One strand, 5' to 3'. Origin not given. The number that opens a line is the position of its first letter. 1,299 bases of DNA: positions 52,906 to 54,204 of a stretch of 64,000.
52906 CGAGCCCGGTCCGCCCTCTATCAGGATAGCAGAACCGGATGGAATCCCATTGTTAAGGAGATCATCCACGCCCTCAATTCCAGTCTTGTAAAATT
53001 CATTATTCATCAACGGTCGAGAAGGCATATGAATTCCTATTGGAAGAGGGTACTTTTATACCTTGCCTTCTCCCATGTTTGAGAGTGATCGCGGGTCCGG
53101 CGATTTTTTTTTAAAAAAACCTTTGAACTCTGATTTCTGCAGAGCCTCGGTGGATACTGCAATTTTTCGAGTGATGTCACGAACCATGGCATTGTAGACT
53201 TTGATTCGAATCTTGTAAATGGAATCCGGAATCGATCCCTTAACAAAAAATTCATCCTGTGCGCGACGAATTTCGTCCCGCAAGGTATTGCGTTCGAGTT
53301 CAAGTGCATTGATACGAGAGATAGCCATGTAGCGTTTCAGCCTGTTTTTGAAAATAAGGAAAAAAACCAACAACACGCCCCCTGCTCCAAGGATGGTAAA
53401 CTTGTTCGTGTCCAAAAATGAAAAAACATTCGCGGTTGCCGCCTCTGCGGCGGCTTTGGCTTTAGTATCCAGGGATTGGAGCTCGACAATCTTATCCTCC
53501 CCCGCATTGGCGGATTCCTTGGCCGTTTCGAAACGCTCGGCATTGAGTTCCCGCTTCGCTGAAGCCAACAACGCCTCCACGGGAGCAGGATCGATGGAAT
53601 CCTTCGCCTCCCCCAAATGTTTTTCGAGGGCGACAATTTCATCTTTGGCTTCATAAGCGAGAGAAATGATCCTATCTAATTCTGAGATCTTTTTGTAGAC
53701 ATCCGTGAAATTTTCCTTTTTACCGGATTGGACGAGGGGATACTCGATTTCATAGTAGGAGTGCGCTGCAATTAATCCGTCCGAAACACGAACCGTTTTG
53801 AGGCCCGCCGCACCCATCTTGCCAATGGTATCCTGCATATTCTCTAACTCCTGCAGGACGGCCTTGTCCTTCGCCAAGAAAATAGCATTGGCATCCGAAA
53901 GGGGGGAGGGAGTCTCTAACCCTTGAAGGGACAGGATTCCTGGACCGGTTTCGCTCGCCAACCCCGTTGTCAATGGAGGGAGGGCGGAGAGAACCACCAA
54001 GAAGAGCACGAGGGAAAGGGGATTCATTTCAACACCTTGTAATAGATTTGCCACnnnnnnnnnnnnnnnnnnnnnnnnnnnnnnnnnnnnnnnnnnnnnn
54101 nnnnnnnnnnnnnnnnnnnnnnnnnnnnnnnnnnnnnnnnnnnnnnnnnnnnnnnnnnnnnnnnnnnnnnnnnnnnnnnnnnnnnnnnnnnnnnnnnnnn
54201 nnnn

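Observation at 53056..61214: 2396-aa beta-helix surface giant with poly-Gly hinge and cytoplasmic coiled-coil tail, plus similarly built 332-aa partner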

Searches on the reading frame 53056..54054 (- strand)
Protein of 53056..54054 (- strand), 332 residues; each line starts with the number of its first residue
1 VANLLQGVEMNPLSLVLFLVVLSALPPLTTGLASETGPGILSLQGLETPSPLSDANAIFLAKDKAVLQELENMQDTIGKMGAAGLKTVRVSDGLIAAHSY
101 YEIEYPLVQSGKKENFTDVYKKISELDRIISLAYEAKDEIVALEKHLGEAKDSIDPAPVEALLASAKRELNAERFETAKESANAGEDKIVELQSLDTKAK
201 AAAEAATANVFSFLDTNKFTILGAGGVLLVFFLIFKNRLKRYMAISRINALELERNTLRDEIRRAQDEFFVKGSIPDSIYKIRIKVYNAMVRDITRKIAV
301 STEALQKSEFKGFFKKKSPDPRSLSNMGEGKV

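Call 5: search_protein_families(library=pfam, proteins=[window:53056-54054:-], max_evalue=1)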
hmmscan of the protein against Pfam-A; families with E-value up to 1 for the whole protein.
window:53056-54054:- (332 aa): 1 family
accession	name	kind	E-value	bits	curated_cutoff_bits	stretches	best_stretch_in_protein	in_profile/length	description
PF16504.10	SP24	-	0.16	12.3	30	0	198-239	47-89/147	Putative virion membrane protein of plant and insect virus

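Call 6: search_protein_families(library=ncbifam, proteins=[window:53056-54054:-], max_evalue=1)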
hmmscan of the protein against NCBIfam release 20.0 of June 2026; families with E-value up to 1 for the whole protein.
window:53056-54054:- (332 aa): 3 families
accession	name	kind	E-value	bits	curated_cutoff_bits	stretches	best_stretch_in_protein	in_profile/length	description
TIGR04103.1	rSAM_nif11_3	equivalog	0.15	10.7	725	1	193-263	291-359/412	nif11-class peptide radical SAM maturase 3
NF033212.1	SapB_AmfS_lanti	subfamily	0.17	12.1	25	0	40-50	3-13/42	SapB/AmfS family lanthipeptide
NF033930.1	pneumo_PspA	exception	0.2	10.3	850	1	56-204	142-282/659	pneumococcal surface protein A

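Call 21: find_homologous_proteins(query=A1, max_evalue=0.001)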
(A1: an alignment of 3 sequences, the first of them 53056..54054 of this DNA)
Query A1 (3 sequences) (332 aa, profile of the alignment): 11 proteins with E <= 0.001 among 8000 candidates.
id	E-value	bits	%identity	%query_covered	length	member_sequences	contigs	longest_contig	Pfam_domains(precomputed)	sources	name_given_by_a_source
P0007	1.0e-146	506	34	77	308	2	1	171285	-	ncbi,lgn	-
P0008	8.8e-141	487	100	91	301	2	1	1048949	-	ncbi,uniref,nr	ncbi:MAG: hypothetical protein IPJ89_00485 [Candidatus Iainarchaeum archaeon]|uniref:Uncharacterized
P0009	2.2e-136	472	31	87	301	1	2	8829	-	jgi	jgi:hypothetical protein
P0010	1.5e-135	470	30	87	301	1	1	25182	-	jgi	-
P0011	4.9e-93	330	62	88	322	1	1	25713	-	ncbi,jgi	jgi:hypothetical protein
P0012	4.6e-89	317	58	95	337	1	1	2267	-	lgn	-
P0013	1.1e-86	309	60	81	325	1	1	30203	-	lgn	-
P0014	1.8e-85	305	54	95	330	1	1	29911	-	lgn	-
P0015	4.3e-85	304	55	88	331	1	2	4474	-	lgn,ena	-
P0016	6.2e-82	293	58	79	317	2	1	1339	-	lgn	-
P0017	3.5e-67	245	44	72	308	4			-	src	-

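Call 22: find_encoding_contigs(protein=P0011, flank=10000, max_places=2)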
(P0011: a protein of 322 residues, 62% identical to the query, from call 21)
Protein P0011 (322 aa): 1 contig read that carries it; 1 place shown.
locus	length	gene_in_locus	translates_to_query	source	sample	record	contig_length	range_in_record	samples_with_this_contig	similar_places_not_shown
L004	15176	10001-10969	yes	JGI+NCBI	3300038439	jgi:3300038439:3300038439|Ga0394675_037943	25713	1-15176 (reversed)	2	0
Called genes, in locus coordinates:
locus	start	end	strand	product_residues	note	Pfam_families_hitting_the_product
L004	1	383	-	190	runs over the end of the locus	PF01090:Ribosomal_S19e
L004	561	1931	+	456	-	PF04326:SLFN_AlbA_2, PF13749:HATPase_c_4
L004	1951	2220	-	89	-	-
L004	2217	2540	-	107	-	PF04032:Rpr2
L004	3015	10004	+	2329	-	-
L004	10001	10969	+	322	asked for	-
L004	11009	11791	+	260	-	PF13481:AAA_25, PF03796:DnaB_C (weak), PF06745:ATPase, PF23442:DUF7125 (faint), PF07088:GvpD_P-loop (faint)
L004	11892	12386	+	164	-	PF11968:Bmt2 (weak), PF13489:Methyltransf_23, PF07021:MetW (faint), PF13847:Methyltransf_31 (faint), PF08241:Methyltransf_11, PF08242:Methyltransf_12 (faint), PF13649:Methyltransf_25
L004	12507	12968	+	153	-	-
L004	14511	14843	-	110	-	-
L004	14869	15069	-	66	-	-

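Call 23: find_encoding_contigs(protein=P0013, flank=10000, max_places=2)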
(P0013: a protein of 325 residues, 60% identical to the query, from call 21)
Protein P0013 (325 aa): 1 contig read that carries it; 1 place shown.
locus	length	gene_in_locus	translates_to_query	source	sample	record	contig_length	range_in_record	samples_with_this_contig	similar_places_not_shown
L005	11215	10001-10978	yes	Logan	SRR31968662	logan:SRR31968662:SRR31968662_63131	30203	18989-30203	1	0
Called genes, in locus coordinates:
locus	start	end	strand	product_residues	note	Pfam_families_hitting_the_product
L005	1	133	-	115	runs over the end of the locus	PF04032:Rpr2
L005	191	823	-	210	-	-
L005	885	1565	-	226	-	-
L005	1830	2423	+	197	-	PF00265:TK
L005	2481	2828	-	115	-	PF01638:HxlR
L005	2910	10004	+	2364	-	PF10633:NPCBM_assoc (faint)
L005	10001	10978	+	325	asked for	-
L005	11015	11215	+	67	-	?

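Call 24: find_encoding_contigs(protein=P0010, flank=10000, max_places=2)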
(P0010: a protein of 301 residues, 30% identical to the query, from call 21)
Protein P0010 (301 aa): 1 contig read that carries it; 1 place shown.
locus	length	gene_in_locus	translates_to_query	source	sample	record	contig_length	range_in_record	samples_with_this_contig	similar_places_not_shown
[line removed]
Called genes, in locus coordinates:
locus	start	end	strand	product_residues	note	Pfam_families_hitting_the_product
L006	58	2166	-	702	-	PF00270:DEAD, PF04851:ResIII, PF22527:DEXQc_Suv3 (weak), PF00271:Helicase_C, PF21280:Helicase_dom4_arc, PF14520:HHH_5 (weak), PF21999:IMS_HHH_1 (faint)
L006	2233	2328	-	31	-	-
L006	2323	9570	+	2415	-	PF10633:NPCBM_assoc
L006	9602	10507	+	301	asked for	-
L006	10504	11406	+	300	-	PF13481:AAA_25 (weak), PF06745:ATPase, PF07088:GvpD_P-loop (faint)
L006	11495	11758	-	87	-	-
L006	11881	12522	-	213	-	-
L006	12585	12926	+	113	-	PF01849:NAC, PF19026:UBA_HYPK (weak)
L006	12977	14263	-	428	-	-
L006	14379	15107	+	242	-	PF00254:FKBP_C, PF22199:FKBP26_IF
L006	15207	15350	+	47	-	-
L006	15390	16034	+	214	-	PF00227:Proteasome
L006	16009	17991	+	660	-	PF17214:KH_TffA, PF00753:Lactamase_B, PF16661:Lactamase_B_6, PF23023:Anti-Pycsar_Apyc1 (weak), PF12706:Lactamase_B_2, PF10996:Beta-Casp, PF07521:RMMBL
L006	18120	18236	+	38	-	-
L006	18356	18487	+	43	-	-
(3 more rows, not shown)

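Call 54: search_solved_structures(query=A5, max_evalue=1)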
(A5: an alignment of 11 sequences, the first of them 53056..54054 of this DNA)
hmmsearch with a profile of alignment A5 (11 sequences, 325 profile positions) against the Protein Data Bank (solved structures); distinct sequences matched with E-value up to 1: 1.
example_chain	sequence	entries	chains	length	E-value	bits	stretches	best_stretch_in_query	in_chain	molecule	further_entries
2b7n_A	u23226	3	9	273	0.11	14.8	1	129-197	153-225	Probable nicotinate-nucleotide pyrophosphorylase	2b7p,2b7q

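Call 60: search_protein_representatives(alignment_id=A5)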
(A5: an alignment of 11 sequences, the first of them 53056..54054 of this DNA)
Query: 11 sequences, 325 profile positions. Proteins with E-value up to 0.001 (for the whole library): 891; up to 1e-10: 515; up to 1e-30: 214. The best 150 are listed.
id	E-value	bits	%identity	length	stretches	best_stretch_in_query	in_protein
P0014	2.4e-142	490.3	-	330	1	4-324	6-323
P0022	2.3e-101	355.6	-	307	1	38-311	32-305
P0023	2.2e-85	303.1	-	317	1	7-317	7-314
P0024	9.4e-76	271.4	-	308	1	27-313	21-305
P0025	2.5e-75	270.0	-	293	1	22-300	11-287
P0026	1.7e-67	244.3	-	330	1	35-317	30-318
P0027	1.9e-67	244.1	-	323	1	7-312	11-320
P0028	3.7e-65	236.6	-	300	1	45-314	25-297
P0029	7.4e-64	232.3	-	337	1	19-306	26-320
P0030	3.5e-56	207.1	-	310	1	29-308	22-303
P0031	1.3e-55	205.3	-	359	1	41-319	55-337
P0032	3.3e-54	200.6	-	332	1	40-301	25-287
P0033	7.1e-53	196.2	-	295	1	42-302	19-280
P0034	1.2e-52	195.5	-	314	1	55-317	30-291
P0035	2.1e-52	194.7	-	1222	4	54-295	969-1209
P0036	2.7e-52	194.3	-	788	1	50-316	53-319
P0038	2.9e-50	187.7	-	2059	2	50-304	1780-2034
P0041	2.0e-49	184.9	-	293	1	41-305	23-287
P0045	5.1e-49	183.6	-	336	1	1-319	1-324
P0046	6.6e-49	183.2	-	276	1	55-301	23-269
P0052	1.7e-47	178.5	-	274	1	54-295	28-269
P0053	5.7e-47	176.8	-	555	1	11-314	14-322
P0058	1.2e-45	172.5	-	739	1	54-311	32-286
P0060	2.2e-45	171.6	-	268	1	56-296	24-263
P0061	3.6e-45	170.9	-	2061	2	52-295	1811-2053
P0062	3.8e-45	170.8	-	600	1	63-318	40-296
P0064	7.4e-45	169.9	-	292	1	40-309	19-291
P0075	2.6e-43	164.8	-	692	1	56-300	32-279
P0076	3.1e-43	164.6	-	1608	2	51-296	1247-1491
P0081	1.0e-42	162.9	-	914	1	61-312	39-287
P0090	3.1e-41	158.0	-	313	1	12-299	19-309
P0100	3.4e-40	154.6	-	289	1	57-314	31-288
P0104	7.6e-40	153.4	-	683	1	54-312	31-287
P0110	2.1e-39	152.0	-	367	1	50-307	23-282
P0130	6.2e-38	147.1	-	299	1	44-299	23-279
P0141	6.4e-37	143.8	-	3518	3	18-296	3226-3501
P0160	8.6e-36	140.1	-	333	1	57-311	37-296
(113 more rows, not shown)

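Call 61: search_protein_families(library=pfam, proteins=[P0035, P0036, P0038, P0058, P0076, P0081, P0053, P0062, P0075], max_evalue=0.001)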
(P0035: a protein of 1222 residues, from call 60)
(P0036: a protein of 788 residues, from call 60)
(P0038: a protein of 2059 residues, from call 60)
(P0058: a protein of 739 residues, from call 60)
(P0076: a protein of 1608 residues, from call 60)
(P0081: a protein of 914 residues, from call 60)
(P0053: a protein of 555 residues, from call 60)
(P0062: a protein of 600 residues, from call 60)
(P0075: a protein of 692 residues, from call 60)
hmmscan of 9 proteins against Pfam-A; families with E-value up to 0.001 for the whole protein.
P0035 (1222 aa): 1 family
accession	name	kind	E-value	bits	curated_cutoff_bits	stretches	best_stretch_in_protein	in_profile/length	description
PF13385.13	Laminin_G_3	-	3.2e-06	27.8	27.6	1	2-49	104-151/151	Concanavalin A-like lectin/glucanases superfamily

P0036 (788 aa): 0 families

P0038 (2059 aa): 2 families
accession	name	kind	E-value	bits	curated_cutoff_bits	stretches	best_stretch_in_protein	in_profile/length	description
PF13385.13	Laminin_G_3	-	3e-22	79.8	27.6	1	150-317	16-150/151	Concanavalin A-like lectin/glucanases superfamily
PF10633.15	NPCBM_assoc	-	0.00034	21.2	24.4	0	1221-1289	6-72/78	NPCBM-associated, NEW3 domain of alpha-galactosidase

P0058 (739 aa): 1 family
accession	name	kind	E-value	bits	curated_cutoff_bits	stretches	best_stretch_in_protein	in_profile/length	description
PF00515.34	TPR_1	-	0.00065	19.9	27.8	0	614-634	7-27/34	Tetratricopeptide repeat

P0076 (1608 aa): 5 families
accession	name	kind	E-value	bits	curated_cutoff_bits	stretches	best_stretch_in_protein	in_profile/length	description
PF05048.19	NosD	-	4.7e-14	52.8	23.6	1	3-137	79-212/212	Periplasmic copper-binding protein (NosD)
PF19077.6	Big_13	-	7.3e-11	42.9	27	1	275-364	5-101/102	Bacterial Ig-like domain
PF10633.15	NPCBM_assoc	-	5e-06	27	24.4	0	817-856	36-75/78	NPCBM-associated, NEW3 domain of alpha-galactosidase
PF12245.14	Big_3_2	-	3.4e-05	24.5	23.3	0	426-462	82-118/122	Bacterial Ig-like domain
PF15418.12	DUF4625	-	6.8e-05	23.6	27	0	828-868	86-126/131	Domain of unknown function (DUF4625)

P0081 (914 aa): 0 families

P0053 (555 aa): 0 families

P0062 (600 aa): 0 families

P0075 (692 aa): 0 families

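Call 62: list_cluster_members(proteins=[P0022, P0030, P0035, P0036, P0038, P0058, P0061, P0076, P0141, P0100])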
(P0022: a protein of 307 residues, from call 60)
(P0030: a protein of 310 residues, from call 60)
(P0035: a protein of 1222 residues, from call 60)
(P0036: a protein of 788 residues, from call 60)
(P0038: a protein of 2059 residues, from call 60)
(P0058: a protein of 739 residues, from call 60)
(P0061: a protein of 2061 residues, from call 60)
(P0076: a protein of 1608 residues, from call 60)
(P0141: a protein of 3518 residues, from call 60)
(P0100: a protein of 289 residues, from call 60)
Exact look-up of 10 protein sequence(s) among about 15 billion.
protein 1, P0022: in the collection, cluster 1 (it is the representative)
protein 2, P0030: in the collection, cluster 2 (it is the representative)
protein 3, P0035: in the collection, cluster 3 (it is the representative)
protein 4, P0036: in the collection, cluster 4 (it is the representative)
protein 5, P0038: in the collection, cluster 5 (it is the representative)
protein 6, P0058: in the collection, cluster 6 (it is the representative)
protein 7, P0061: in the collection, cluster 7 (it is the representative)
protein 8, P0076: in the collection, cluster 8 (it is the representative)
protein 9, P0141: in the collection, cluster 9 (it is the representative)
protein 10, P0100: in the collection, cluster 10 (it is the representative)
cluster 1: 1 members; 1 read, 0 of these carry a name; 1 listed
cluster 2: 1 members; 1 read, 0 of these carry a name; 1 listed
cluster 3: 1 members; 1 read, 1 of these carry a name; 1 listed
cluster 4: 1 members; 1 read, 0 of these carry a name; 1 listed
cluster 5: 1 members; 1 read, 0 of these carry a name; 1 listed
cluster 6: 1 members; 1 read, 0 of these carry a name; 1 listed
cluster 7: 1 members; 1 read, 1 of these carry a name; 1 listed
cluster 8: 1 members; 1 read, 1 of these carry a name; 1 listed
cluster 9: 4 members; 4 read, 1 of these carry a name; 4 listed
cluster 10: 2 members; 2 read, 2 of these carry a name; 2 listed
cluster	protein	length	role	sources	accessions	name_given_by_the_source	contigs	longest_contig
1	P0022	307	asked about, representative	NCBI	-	-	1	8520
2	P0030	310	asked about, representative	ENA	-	-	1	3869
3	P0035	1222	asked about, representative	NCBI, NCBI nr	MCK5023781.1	MAG: hypothetical protein KAS04_06400, partial [Candidatus Aenigmarchaeota archaeon] | hypothetical protein [Candidatus Aenigmarchaeota archaeon]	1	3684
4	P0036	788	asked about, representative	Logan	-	-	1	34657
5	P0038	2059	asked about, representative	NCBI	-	-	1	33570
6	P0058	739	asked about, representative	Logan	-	-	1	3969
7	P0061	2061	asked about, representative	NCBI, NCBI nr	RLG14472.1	MAG: hypothetical protein DRN66_01930 [Candidatus Nanohalarchaeota archaeon] | MAG: hypothetical protein DRN66_01930 [Candidatus Nanohaloarchaeota archaeon]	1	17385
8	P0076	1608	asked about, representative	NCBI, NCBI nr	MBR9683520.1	hypothetical protein GOV03_03180, partial [Candidatus Woesearchaeota archaeon] | hypothetical protein [Candidatus Woesearchaeota archaeon]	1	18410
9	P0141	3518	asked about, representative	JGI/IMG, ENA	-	-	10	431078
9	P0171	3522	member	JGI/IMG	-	hypothetical protein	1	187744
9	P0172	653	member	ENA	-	-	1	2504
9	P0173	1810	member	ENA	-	-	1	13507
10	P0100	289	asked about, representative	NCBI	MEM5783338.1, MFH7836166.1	MAG: hypothetical protein QXX01_03190 [Candidatus Aenigmatarchaeota archaeon]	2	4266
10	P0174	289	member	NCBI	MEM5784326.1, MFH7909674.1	MAG: hypothetical protein QXF15_01135 [Candidatus Aenigmatarchaeota archaeon]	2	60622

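Call 63: find_encoding_contigs(protein=P0038, flank=8000, max_places=2)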
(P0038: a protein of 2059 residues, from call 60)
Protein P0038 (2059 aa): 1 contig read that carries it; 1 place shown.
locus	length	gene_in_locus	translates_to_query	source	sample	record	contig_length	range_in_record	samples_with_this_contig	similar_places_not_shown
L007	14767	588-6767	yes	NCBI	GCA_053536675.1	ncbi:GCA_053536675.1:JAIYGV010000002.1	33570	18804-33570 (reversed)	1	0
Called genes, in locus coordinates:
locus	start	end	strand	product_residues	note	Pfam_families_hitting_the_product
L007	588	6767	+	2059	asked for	PF13385:Laminin_G_3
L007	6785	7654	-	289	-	PF03796:DnaB_C (weak), PF06745:ATPase, PF13481:AAA_25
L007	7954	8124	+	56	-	-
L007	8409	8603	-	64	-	PF00833:Ribosomal_S17e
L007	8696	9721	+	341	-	PF21572:Nop5_56-rel_N_Arc (faint), PF01798:Nop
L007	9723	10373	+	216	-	PF01269:Fibrillarin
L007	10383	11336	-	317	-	PF01368:DHH (weak), PF02272:DHHA1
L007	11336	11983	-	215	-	PF08668:HDOD (faint), PF01966:HD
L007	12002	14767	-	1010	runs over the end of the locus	PF00133:tRNA-synt_1, PF09334:tRNA-synt_1g (faint), PF08264:Anticodon_1, PF19302:DUF5915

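Call 65: find_related_loci(query=A5, collection=genome_contigs, flank=10000)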
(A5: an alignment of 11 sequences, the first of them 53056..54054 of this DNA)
Query A5 (332 aa) in genome_contigs; peptide patterns used: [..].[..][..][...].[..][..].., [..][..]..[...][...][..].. (x = any residue, [..] = any of these).
207 stretches matched a pattern; 3 encode a relative of the query (tblastn E <= 1e-3); 3 distinct loci.
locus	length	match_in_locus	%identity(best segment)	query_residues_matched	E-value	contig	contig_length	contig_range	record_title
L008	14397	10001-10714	45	66-303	6e-52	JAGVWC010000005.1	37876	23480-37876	MAG: Candidatus Iainarchaeum archaeon isolate RIFCSPLOWO2_01_FULL_AR10_48_17 rifcsplowo2_01_scaffold_1310, whole genome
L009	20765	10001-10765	34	54-307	4e-26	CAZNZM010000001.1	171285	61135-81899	MAG TPA_asm: uncultured archaeon isolate binchicken_co107_421 genome assembly, contig: NODE_142_length_171285_cov_8.4120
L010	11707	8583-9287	31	70-305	4e-25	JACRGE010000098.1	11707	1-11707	MAG: Candidatus Micrarchaeota archaeon isolate NC_groundwater_1743_Pr3_B-0.1um_46_10 SR-2_scaffold_141_3764532, whole ge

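Call 67: find_encoding_contigs(protein=P0141, flank=6000, max_places=1)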
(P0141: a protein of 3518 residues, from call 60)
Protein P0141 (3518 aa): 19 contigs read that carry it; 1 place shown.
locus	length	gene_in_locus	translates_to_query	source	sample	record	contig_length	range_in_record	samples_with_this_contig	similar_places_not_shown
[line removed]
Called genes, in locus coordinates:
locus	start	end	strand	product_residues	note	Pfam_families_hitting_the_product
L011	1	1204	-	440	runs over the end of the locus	PF14691:Fer4_20, PF01262:AlaDh_PNT_C (faint), PF01946:Thi4 (weak), PF13241:NAD_binding_7 (faint), PF07992:Pyr_redox_2, PF13450:NAD_binding_8, PF13738:Pyr_redox_3, PF00070:Pyr_redox, +4 more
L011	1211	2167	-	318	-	PF01699:Na_Ca_ex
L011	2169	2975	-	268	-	PF00175:NAD_binding_1 (weak), PF10418:DHODB_Fe-S_bind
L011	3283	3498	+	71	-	-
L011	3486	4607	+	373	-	-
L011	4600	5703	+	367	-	-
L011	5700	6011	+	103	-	-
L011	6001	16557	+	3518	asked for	PF13385:Laminin_G_3, PF02210:Laminin_G_2 (faint), PF02973:Sialidase (faint), PF13385:Laminin_G_3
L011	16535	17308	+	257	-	PF03796:DnaB_C (weak), PF06745:ATPase, PF13481:AAA_25 (weak)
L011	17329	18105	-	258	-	PF05670:NFACT-R_1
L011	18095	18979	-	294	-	PF00561:Abhydrolase_1, PF12146:Hydrolase_4, PF12697:Abhydrolase_6 (weak)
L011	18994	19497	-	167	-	PF01928:CYTH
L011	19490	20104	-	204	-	PF13521:AAA_28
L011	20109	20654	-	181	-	PF22769:DCD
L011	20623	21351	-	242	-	PF04055:Radical_SAM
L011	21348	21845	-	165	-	PF01712:dNK (faint), PF02223:Thymidylate_kin (faint)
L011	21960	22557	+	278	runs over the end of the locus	-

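Call 68: find_encoding_contigs(protein=P0061, flank=6000, max_places=1)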
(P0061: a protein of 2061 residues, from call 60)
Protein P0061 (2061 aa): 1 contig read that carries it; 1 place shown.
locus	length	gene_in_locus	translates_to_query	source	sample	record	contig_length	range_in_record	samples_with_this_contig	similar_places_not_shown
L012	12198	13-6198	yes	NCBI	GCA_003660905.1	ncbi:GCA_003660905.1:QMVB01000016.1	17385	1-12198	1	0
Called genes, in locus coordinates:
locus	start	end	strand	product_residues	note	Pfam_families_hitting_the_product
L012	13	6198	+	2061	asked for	-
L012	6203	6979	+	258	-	PF13481:AAA_25, PF03796:DnaB_C (weak), PF06745:ATPase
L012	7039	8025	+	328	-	-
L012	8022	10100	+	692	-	-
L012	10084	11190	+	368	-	PF01368:DHH, PF02272:DHHA1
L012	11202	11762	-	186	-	-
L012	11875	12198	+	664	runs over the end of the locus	PF05833:NFACT_N, PF05670:NFACT-R_1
